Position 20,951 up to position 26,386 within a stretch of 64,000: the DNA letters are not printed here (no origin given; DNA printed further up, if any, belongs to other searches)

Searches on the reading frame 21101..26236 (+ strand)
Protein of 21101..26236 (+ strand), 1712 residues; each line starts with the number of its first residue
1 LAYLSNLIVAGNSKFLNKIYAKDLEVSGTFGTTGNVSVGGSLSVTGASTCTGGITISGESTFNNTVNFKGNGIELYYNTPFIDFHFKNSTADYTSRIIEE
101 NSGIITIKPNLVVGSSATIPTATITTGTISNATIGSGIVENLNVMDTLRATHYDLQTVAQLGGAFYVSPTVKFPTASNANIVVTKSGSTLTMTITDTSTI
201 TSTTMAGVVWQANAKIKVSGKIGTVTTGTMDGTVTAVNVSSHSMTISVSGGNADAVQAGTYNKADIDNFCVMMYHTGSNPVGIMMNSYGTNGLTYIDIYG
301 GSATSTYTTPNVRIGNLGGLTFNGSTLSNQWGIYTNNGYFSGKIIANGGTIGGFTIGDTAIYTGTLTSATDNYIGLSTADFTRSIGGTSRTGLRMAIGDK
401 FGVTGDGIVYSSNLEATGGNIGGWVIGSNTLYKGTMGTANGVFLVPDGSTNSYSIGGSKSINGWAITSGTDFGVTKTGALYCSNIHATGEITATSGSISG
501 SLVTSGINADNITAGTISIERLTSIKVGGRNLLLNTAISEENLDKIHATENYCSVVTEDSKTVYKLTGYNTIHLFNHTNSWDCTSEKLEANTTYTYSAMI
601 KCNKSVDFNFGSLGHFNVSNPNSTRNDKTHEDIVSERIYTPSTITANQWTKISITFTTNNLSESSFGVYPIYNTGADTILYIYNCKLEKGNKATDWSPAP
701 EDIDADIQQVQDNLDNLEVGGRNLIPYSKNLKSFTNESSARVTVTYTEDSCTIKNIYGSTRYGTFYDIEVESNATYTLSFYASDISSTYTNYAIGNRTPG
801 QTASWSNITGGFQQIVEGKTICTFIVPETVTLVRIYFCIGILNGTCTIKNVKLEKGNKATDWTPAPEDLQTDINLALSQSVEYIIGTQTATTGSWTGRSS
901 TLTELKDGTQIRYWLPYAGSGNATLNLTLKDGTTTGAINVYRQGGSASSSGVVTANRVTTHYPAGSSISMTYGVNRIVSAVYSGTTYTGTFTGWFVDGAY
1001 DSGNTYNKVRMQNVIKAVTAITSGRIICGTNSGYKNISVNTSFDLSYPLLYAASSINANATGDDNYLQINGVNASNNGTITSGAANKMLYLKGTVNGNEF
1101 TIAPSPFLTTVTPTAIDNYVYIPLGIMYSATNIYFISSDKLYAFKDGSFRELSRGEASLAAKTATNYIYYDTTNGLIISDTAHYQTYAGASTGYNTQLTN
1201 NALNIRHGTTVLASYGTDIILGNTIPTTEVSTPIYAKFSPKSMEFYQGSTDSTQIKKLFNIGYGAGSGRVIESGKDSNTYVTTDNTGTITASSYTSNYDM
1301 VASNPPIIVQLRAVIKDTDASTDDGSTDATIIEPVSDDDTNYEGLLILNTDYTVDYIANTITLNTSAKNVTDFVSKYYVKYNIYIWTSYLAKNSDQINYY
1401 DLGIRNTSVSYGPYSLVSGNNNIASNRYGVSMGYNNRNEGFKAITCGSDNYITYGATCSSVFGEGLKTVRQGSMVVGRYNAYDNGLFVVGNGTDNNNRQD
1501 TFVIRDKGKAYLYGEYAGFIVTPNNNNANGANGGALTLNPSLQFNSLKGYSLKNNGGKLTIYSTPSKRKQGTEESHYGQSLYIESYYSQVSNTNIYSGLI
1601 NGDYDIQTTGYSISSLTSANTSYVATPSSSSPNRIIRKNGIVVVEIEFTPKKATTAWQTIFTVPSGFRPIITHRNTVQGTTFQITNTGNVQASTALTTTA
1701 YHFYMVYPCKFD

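Call 42: search_protein_families(library=phrogs, proteins=[window:21101-26236:+], max_evalue=0.00001)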
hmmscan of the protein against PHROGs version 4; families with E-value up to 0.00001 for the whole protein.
window:21101-26236:+ (1712 aa): 6 families
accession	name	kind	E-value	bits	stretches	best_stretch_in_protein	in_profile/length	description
phrog_1330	-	tail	1.6e-22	80.3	1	493-896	663-969/1361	tail protein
phrog_10693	-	moron, auxiliary metabolic gene and host takeover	5.3e-20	72.2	2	518-710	882-1055/1219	host range and adsorption protein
phrog_1775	-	head and packaging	8.7e-18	64.3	2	508-704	704-846/1609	minor head protein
phrog_19846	-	unknown function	2e-16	59.8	2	559-719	904-1051/1272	-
phrog_1210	-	other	3.4e-12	45.7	1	571-709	1793-1940/2313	PblB-type receptor binding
phrog_21457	-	unknown function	9e-08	32.5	0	527-710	261-416/435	-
